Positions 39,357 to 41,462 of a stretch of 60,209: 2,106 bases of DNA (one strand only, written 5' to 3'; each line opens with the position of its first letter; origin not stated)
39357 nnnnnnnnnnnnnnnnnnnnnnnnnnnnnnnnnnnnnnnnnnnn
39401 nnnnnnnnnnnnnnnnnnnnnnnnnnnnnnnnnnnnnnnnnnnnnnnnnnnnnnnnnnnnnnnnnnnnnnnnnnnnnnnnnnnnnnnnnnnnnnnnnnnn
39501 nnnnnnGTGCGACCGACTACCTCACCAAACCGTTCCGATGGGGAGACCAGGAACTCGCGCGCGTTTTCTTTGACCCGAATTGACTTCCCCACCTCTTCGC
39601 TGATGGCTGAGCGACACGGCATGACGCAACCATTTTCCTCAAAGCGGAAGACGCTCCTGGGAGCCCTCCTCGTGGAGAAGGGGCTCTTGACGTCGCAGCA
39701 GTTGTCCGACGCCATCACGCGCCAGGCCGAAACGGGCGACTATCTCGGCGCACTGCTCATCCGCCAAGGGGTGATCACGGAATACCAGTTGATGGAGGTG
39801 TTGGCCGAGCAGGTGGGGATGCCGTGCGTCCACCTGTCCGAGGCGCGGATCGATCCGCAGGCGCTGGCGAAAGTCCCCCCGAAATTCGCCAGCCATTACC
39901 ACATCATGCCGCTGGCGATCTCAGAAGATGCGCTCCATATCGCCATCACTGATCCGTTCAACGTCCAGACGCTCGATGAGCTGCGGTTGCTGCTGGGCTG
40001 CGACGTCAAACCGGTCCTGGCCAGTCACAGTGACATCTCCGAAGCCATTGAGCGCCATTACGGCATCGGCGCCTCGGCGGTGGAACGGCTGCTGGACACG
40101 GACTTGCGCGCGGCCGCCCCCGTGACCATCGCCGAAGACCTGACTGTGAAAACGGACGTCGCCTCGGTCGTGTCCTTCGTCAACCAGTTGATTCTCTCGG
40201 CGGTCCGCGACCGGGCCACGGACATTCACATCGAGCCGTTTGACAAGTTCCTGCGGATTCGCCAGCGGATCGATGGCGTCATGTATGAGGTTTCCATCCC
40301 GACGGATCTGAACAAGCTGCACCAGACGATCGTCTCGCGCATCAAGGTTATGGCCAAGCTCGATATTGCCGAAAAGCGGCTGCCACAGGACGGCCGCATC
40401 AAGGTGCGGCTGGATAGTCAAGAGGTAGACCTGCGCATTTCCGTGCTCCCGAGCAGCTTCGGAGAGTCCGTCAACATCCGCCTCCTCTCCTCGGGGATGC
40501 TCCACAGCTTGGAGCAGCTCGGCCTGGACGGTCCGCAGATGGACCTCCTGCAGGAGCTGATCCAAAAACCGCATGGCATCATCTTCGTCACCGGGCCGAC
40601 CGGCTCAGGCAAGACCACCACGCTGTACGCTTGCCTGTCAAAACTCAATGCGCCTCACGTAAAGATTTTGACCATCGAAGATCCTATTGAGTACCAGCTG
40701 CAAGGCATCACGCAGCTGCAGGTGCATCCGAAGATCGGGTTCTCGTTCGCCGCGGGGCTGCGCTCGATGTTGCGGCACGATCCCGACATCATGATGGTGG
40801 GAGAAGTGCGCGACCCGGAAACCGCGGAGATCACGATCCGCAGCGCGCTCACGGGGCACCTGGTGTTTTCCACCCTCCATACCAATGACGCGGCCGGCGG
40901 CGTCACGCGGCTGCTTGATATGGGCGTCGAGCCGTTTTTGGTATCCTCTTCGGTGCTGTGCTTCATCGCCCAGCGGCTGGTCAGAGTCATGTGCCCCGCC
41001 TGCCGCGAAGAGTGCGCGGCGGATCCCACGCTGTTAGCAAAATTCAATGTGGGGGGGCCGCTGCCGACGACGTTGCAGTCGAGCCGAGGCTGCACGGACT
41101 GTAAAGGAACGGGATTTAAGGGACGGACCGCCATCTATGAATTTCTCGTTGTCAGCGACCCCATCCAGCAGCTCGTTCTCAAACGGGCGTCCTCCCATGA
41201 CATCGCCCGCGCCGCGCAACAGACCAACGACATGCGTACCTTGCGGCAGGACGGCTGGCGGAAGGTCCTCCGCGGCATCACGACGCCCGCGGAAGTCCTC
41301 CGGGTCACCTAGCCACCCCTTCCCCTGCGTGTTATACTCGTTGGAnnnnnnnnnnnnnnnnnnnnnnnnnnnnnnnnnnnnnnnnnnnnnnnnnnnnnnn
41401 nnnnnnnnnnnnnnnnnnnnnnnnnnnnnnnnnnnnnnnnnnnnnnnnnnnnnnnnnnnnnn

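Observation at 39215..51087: Hybrid T2SS / MSHA-like 14-gene cluster with unusual composition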

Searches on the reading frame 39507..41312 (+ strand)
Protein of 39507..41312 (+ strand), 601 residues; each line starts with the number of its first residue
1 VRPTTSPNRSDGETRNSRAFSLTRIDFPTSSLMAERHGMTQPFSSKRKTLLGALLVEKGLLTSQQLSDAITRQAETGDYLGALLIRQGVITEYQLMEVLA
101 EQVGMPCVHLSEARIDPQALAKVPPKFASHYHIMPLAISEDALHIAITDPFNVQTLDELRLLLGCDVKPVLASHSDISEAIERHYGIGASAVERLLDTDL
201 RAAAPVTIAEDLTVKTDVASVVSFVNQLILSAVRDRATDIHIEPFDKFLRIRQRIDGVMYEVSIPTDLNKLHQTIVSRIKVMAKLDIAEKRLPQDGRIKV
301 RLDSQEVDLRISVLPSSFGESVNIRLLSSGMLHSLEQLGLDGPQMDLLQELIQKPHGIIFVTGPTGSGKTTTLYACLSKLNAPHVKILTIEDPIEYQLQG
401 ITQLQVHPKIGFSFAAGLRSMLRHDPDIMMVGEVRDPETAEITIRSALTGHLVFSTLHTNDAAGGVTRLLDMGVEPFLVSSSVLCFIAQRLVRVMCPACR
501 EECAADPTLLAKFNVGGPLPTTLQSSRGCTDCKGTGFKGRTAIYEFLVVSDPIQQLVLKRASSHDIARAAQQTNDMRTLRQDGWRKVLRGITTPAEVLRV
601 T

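Call 3: search_protein_families(library=pfam, proteins=[window:39507-41312:+], max_evalue=0.01)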
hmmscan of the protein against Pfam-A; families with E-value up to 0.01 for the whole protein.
window:39507-41312:+ (601 aa): 7 families
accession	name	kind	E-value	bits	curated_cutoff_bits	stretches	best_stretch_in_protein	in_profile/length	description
PF00437.27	T2SSE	-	2.1e-131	438.4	24.9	1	216-599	3-370/370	Type II/IV secretion system protein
PF05157.20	MshEN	-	7.3e-25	87.2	23.1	1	104-188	2-87/90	MshEN domain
PF25199.1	nSTAND_NTPase5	-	0.00011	22.4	34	1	353-401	38-87/145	Novel STAND NTPase 5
PF13604.12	AAA_30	-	0.00013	22.2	27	1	341-376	3-38/191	AAA domain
PF13401.12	AAA_22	-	0.00022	22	27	1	355-391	4-40/130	AAA domain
PF13191.12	AAA_16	-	0.00059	20.8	32.6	1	344-387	8-55/167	AAA ATPase domain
PF13555.12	AAA_29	-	0.0073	16.5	27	0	352-378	18-44/61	P-loop containing region of AAA domain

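Call 5: search_protein_families(library=ncbifam, proteins=[window:39507-41312:+], max_evalue=0.01)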
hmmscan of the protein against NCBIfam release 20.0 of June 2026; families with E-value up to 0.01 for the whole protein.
window:39507-41312:+ (601 aa): 25 families
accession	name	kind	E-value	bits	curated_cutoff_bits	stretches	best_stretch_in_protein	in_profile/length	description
TIGR02533.1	type_II_gspE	equivalog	2e-178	594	630.25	1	122-601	3-486/486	type II secretion system ATPase GspE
TIGR02538.1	type_IV_pilB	equivalog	7.1e-170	566.3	675.65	1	51-601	2-562/564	type IV-A pilus assembly ATPase PilB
NF053534.1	T4PilAsmATPsTfpB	equivalog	3.4e-138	461.6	850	1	89-601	62-582/584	type IV pilus assembly ATPase TfpB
NF007755.0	PRK10436.1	equivalog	2.6e-130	435.2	617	1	129-601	15-459/465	type II secretion system protein GspE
NF041000.1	ATPase_ComGA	equivalog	2.6e-75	252.9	300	1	227-493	2-266/267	competence type IV pilus ATPase ComGA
TIGR01420.1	pilT_fam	subfamily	8.7e-51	173.1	319.1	1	226-473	3-243/343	PilT/PilU family type 4a pilus ATPase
TIGR02525.1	plasmid_TraJ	equivalog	2.2e-25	89.4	368.3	1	321-472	119-272/372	plasmid transfer ATPase TraJ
TIGR02524.1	dot_icm_DotB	equivalog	2.7e-23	82.8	463.3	1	350-470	128-257/358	Dot/Icm type IV secretion system ATPase DotB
NF008411.1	PRK11234.1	equivalog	2.6e-20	72.4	1170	1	44-190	477-622/723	cyclic di-3',5'-guanylate-activated glycosyltransferase NfrB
TIGR02782.1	TrbB_P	equivalog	2.6e-17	63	304.55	1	343-471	124-254/303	P-type conjugative transfer ATPase TrbB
NF012033.0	PRK15489.1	equivalog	7.7e-17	60.7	537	1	46-182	488-624/703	glycosyl transferase family protein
NF053729.1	c-di-GMP_motif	domain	3.3e-16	58.8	38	1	51-102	2-53/53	cyclic di-GMP-binding domain-containing protein, MshE-related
NF010469.0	PRK13894.1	subfamily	1.5e-15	57.4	508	1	343-470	137-265/320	conjugal transfer ATPase TrbB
NF058587.1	archaellum_moto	equivalog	1.9e-14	53.3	550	1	359-469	278-393/527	archaellum flagellar ATPase motor FlaI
TIGR03819.1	heli_sec_ATPase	hypoth_equivalog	5.2e-12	45.6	373.15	1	316-474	136-302/340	TadA family conjugal transfer-associated ATPase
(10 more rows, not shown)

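Call 25: search_solved_structures(query=window:39603-41312:+, max_evalue=1e-10)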
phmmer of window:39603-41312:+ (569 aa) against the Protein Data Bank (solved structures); distinct sequences matched with E-value up to 1e-10: 32.
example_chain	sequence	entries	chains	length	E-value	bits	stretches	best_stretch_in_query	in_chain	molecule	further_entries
6f8l_G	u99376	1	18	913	6.2e-146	490.2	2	16-567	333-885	Type IV pilus assembly protein PilF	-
3jc8_Ba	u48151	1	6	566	1.3e-142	479.3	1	19-566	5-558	Type IV-A pilus assembly ATPase PilB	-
5zfr_A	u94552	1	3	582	1.8e-139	468.9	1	15-569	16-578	Type IV pilus biogenesis ATPase PilB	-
5tsg_B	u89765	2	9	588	2.4e-138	465.1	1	11-569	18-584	Type IV pilus biogenesis ATPase PilB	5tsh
6olj_C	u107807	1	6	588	2.6e-138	465.1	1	11-569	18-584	Type IV pilus biogenesis ATPase PilB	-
4pht_A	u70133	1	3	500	1.5e-120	406.4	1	90-569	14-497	General secretory pathway protein E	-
4kss_A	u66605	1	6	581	9.5e-119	400.5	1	177-569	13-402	Type II secretion system protein E, hemolysin-coregulated protein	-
4ksr_A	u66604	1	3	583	9.6e-119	400.5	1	177-569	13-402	Type II secretion system protein E, Hemolysin-coregulated protein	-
1p9r_A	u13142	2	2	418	1.8e-118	399.6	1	175-567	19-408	General secretion pathway protein E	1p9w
5oiu_A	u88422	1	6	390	1.7e-101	343.6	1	185-567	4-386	Type IV pilus assembly protein PilF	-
5it5_F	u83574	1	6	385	5e-101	342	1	190-567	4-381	ATP binding motif-containing protein PilF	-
6ejf_A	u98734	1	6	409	6.3e-101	341.7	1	190-567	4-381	Type IV pilus assembly protein PilF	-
5fl3_A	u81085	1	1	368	4.6e-32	114.4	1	277-462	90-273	PILI RETRACTION PROTEIN PILT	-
3jvu_A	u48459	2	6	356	1e-31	113.3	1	195-452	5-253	Twitching mobility protein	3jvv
6ojx_A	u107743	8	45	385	3.3e-30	108.3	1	301-440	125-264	Twitching motility pilus retraction ATPase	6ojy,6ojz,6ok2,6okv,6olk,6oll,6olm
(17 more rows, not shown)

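Call 27: search_dna_similar(query=window:39603-41312:+, collection=plasmids, mode=protein, max_rows=60, rows=best, max_evalue=1e-40)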
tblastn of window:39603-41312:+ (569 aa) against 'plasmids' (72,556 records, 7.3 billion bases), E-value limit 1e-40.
Records with a match: 885; places in all: 939; records where one place covers at least 80% of the query: 222.
Best place of each record, by identity: <60% 885.
By first word of the organism name: Escherichia 427; Pseudomonas 150; Ralstonia 111; Paraburkholderia 10; Burkholderia 10; Cupriavidus 8; Bradyrhizobium 8; Aliiroseovarius 8; Acinetobacter 7; Deinococcus 6; and 84 more.
By predicted mobility (MOB-suite, as given by PLSDB): non-mobilizable 587; mobilizable 179; conjugative 119.
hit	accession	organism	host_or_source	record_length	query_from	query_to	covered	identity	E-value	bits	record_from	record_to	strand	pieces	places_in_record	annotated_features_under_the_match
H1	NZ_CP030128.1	Indioceanicola profundi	sediment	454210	40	569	93%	44.3%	6e-126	414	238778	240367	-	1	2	ATPase, T2SS/T4P/T4SS family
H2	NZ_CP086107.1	Skermanella mucosa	single cell,crude oil contaminated ...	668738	41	569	93%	43.9%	7e-122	403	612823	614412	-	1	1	ATPase, T2SS/T4P/T4SS family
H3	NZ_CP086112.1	Skermanella rosea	single cell,hydrocarbon-contaminated ...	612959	41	569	93%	43.9%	8e-122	402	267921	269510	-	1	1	ATPase, T2SS/T4P/T4SS family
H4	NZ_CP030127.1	Indioceanicola profundi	sediment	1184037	30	569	95%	42.5%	1e-123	408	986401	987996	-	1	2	none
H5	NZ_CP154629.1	Acetoanaerobium noterae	cell culture,Sludge of a digestion ...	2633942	30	569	95%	42.5%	4e-138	449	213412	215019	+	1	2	none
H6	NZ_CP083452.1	Comamonas odontotermitis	cell culture,cucumber rhizosphere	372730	30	569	95%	41.9%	5e-122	403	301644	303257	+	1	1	gspE: type II secretion system ATPase GspE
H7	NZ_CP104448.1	Acinetobacter baumannii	Homo sapiens,sputum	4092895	90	569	84%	46.3%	2e-115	384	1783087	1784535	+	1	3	none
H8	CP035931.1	Acinetobacter baumannii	Homo sapiens,blood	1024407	90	569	84%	46.3%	7e-115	382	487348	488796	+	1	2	gspE: type II secretion system protein GspE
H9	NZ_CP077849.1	Acinetobacter baumannii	Homo sapiens,Rectal swab_P28_BU14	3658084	90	569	84%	46.3%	7e-115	382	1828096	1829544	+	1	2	none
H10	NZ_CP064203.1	Acinetobacter baumannii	Homo sapiens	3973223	90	569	84%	46.3%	7e-115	382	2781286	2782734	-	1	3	none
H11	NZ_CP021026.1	Rhizobium sp. TAL182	Phaseolus vulgaris,cell culture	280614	30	568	95%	40.9%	1e-114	382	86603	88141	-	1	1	GspE/PulE family protein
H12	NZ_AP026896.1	Aeromonas caviae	Microbe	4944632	44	568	92%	41.5%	3e-109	366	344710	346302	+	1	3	none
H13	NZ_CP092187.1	Deinococcus sp. KNUC1210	Setaria viridis,cell ...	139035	30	569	95%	40.0%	2e-114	381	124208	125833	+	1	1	ATPase, T2SS/T4P/T4SS family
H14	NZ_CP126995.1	Acidisoma sp. PAMC 29798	cell culture,lichen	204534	43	567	92%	40.8%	2e-112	376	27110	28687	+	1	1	GspE/PulE family protein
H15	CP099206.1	Escherichia coli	culture,Pooled soil sample collected ...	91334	90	569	84%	44.3%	2e-113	378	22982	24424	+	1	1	gspE: type II secretion system ATPase GspE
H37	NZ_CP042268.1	Pseudomonas aeruginosa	Homo sapiens,sputum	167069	178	569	69%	52.8%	8e-124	408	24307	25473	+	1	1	xcpR: GspE family T2SS ATPase variant XcpR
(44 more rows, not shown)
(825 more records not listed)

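Call 28: get_annotated_region(hit=H12, flank=20000)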
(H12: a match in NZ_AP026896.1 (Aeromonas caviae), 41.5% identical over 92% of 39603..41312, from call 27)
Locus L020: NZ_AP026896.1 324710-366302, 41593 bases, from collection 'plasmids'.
description: Aeromonas caviae strain KAM479 plasmid pKAM479_3, complete sequence
organism: Aeromonas caviae (NCBI taxid 648)
taxonomy: Bacteria; Pseudomonadota; Gammaproteobacteria; Aeromonadales; Aeromonadaceae; Aeromonas; Aeromonas caviae
host: -; source: Microbe; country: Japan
typing (MOB-suite, as given by PLSDB): non-mobilizable
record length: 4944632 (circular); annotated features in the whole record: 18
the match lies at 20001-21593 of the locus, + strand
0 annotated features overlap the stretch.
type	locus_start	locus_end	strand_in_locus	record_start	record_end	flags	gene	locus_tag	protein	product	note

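Call 37: get_annotated_region(hit=H37, flank=12000)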
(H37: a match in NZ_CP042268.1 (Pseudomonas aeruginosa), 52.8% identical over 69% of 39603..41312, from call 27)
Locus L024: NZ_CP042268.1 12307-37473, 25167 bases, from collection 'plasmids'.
description: Pseudomonas aeruginosa strain HOU1 plasmid pHOU1-1, complete sequence
organism: Pseudomonas aeruginosa (NCBI taxid 287)
taxonomy: Bacteria; Pseudomonadota; Gammaproteobacteria; Pseudomonadales; Pseudomonadaceae; Pseudomonas; Pseudomonas aeruginosa
host: -; source: Homo sapiens,sputum; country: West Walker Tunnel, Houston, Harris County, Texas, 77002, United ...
typing (MOB-suite, as given by PLSDB): non-mobilizable
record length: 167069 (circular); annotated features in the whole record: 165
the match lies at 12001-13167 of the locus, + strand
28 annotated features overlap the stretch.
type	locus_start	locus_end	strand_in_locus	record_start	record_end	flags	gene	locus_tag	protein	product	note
CDS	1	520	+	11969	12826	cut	truA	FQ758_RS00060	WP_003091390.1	tRNA pseudouridine(38-40) synthase TruA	GO:0006400 - tRNA modification [Evidence IEA]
CDS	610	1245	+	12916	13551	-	-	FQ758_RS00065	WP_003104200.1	phosphoribosylanthranilate isomerase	GO:0000162 - tryptophan biosynthetic process [Evidence IEA]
CDS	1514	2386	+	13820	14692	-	accD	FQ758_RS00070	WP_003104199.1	acetyl-CoA carboxylase, carboxyltransferase subunit beta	GO:0006633 - fatty acid biosynthetic process [Evidence IEA]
CDS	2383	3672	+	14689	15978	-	folC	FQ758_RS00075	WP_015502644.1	bifunctional tetrahydrofolate synthase/dihydrofolate synthase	GO:0009396 - folic acid-containing compound biosynthetic process [Evidence IEA]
CDS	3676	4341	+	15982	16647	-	-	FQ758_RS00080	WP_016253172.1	SPOR domain-containing protein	-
CDS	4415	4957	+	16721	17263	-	-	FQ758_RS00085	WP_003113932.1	CvpA family protein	-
CDS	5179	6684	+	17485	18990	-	purF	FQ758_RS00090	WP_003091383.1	amidophosphoribosyltransferase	GO:0009152 - purine ribonucleotide biosynthetic process [Evidence IEA]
CDS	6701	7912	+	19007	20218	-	-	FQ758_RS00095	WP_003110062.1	O-succinylhomoserine sulfhydrylase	GO:0071268 - homocysteine biosynthetic process [Evidence IEA]; GO:0019346 - transsulfuration [Evidence IEA]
CDS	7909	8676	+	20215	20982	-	-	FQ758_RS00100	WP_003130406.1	SDR family oxidoreductase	-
CDS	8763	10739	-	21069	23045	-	xcpQ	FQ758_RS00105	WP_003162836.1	GspD family T2SS secretin variant XcpQ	-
CDS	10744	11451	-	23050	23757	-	xcpP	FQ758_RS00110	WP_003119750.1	type II secretion system protein N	-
CDS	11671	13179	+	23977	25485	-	xcpR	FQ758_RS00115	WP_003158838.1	GspE family T2SS ATPase variant XcpR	-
CDS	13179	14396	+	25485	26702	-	xcpS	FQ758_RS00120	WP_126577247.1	GspF family T2SS innner membrane protein variant XcpS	-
CDS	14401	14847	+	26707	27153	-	xcpT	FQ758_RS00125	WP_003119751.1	GspG family T2SS major pseudopilin variant XcpT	-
CDS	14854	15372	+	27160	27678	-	xcpU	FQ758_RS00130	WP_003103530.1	GspH family T2SS minor pseudopilin variant XcpU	-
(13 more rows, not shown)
